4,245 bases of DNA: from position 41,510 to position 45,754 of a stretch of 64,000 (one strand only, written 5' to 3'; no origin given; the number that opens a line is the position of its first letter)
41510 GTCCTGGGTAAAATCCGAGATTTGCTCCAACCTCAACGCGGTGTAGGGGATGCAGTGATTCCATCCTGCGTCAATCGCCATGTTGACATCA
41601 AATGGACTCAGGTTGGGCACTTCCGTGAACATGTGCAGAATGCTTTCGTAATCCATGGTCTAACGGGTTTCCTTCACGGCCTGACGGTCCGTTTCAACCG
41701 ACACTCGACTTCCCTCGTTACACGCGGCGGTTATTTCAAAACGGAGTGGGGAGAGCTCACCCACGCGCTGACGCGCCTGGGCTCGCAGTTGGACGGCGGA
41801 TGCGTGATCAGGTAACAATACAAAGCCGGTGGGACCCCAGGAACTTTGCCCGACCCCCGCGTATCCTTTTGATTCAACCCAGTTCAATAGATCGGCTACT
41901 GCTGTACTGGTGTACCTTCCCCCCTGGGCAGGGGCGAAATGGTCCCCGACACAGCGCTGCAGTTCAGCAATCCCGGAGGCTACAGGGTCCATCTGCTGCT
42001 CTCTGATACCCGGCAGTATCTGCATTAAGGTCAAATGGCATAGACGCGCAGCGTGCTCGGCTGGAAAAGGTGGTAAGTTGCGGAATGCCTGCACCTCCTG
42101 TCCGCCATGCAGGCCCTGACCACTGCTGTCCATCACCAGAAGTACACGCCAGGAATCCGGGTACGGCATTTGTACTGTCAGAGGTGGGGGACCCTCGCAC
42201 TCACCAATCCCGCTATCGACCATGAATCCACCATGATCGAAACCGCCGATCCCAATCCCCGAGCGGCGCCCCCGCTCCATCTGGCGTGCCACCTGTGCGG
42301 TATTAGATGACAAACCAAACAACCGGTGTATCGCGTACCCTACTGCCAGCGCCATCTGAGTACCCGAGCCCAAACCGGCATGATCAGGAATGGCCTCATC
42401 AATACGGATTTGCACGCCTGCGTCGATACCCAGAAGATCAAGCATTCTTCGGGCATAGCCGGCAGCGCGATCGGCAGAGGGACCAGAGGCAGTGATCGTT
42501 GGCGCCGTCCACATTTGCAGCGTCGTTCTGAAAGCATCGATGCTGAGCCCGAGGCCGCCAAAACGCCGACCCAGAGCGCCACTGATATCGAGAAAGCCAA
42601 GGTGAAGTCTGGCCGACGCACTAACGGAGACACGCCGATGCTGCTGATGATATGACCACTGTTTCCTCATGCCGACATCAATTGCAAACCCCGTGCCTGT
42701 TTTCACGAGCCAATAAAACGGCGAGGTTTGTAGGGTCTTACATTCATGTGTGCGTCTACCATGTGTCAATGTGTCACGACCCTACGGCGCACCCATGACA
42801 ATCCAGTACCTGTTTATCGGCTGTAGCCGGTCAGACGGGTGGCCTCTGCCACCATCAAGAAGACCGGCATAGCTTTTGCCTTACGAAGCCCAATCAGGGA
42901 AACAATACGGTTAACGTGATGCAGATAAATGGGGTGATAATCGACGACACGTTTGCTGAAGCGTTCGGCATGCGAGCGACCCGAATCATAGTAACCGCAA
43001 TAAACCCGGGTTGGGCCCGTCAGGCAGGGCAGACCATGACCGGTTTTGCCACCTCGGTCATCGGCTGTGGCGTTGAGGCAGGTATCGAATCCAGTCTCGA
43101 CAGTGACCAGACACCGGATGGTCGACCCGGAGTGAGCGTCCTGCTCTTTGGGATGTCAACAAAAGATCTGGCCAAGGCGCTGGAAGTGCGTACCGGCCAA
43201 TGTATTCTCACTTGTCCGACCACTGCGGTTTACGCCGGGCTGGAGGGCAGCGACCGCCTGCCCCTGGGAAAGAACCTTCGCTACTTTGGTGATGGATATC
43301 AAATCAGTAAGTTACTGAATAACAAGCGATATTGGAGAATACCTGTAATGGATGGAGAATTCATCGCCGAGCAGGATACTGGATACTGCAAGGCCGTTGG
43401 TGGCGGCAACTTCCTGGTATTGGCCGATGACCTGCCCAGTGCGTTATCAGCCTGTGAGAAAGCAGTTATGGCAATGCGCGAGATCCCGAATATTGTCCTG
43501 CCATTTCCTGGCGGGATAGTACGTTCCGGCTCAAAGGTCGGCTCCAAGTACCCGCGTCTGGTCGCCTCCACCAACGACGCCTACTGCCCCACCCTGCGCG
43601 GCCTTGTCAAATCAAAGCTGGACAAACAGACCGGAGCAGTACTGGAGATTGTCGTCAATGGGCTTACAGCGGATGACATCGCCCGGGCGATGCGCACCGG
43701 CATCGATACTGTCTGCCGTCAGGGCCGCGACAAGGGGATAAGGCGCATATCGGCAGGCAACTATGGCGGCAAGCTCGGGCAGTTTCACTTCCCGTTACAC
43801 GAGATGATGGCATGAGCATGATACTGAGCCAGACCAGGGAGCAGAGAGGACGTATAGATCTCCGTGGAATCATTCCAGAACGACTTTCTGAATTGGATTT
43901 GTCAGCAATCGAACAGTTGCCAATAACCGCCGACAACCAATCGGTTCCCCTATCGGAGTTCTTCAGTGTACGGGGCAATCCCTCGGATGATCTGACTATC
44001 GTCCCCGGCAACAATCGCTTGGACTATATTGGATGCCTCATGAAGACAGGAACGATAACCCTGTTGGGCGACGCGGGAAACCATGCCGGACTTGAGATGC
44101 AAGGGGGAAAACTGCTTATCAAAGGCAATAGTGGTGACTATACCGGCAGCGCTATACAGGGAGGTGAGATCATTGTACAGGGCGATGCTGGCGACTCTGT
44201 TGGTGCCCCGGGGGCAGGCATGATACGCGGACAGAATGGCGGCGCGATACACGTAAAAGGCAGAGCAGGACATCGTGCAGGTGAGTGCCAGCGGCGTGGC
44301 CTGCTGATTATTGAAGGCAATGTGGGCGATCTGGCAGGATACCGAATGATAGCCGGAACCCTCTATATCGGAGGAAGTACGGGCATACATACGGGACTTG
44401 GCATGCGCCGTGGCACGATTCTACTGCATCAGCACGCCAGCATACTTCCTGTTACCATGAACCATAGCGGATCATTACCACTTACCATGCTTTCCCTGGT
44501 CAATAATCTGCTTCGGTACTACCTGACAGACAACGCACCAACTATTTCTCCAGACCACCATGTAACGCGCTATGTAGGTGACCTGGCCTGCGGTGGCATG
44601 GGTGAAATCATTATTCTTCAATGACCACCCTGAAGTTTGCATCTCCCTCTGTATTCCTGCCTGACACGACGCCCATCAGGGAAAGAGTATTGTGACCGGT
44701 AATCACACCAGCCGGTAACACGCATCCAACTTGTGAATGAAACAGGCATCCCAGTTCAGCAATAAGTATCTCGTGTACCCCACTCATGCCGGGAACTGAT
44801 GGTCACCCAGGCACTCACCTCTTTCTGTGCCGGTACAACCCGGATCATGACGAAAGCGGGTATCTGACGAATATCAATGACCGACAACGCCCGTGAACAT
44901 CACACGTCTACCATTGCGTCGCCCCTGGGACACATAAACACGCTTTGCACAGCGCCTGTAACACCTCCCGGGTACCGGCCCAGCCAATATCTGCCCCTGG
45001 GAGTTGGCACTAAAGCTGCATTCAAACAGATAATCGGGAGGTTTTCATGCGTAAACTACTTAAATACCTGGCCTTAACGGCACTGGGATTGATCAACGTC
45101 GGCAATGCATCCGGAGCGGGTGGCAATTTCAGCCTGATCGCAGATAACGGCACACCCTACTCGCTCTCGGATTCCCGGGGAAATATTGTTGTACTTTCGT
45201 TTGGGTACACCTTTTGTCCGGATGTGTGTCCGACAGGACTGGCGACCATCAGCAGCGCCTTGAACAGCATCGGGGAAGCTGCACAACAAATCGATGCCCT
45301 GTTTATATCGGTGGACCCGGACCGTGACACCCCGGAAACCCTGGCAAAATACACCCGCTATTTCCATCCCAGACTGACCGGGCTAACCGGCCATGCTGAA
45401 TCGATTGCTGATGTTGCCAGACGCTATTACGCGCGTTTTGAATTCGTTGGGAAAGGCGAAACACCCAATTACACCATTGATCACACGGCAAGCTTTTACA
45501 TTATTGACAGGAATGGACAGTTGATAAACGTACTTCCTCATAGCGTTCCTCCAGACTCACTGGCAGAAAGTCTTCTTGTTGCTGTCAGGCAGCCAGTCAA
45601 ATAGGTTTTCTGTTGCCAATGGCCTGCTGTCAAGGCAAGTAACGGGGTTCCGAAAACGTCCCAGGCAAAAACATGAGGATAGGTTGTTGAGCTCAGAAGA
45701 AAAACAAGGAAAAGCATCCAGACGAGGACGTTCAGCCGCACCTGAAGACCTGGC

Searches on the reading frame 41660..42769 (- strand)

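Call 32: search_protein_families(library=pfam, proteins=[window:41660-42769:-], max_evalue=0.001)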
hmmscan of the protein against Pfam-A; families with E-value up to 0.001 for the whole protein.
window:41660-42769:- (369 aa): 2 families
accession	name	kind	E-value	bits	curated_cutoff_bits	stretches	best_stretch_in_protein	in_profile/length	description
PF00288.32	GHMP_kinases_N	-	3e-11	43.8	22.3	1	106-172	7-77/87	GHMP kinases N terminal domain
PF08544.19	GHMP_kinases_C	-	1.6e-07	32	21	1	252-334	2-81/85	GHMP kinases C terminal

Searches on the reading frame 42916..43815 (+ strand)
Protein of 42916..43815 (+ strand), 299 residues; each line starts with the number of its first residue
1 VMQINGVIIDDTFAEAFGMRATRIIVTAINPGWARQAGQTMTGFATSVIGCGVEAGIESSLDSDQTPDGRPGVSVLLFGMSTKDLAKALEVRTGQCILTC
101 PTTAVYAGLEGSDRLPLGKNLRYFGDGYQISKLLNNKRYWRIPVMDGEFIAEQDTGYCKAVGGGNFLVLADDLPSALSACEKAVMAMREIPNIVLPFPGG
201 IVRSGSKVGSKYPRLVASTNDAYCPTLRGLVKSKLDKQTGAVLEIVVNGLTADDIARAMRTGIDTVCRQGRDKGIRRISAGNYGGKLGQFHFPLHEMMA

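Call 32: search_protein_families(library=pfam, proteins=[window:42916-43815:+], max_evalue=0.001)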
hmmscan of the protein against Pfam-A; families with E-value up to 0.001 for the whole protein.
window:42916-43815:+ (299 aa): 2 families
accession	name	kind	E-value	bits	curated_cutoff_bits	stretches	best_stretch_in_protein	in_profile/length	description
PF01913.23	FTR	-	3.8e-60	202.4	27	1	2-144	1-142/142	Formylmethanofuran-tetrahydromethanopterin formyltransferase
PF02741.20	FTR_C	-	4.9e-60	202.3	25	1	147-297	1-149/149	FTR, proximal lobe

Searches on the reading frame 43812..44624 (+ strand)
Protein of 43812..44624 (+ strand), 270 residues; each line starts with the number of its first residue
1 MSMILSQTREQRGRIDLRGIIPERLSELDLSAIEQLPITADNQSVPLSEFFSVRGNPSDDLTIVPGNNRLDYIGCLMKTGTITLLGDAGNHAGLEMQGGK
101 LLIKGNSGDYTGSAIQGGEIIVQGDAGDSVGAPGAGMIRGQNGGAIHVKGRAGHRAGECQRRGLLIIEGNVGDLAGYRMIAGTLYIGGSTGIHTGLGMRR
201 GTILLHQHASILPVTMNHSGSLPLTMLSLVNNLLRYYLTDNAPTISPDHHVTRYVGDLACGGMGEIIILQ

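Call 32: search_protein_families(library=pfam, proteins=[window:43812-44624:+], max_evalue=0.001)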
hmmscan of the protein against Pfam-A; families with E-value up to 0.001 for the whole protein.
window:43812-44624:+ (270 aa): 1 family
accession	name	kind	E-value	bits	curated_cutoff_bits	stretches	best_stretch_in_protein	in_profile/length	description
PF01493.24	GXGXG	-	8.9e-16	58.4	32.5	1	78-217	30-174/190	GXGXG motif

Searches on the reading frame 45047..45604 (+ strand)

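Call 32: search_protein_families(library=pfam, proteins=[window:45047-45604:+], max_evalue=0.001)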
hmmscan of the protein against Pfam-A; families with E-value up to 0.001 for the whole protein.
window:45047-45604:+ (185 aa): 2 families
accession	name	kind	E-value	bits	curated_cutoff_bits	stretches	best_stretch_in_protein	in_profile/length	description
PF02630.20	SCO1-SenC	-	1.8e-43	148.1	22.8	1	25-158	1-133/134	SCO1/SenC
PF00578.27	AhpC-TSA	-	7.3e-07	29.6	26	1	27-159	7-121/124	AhpC/TSA family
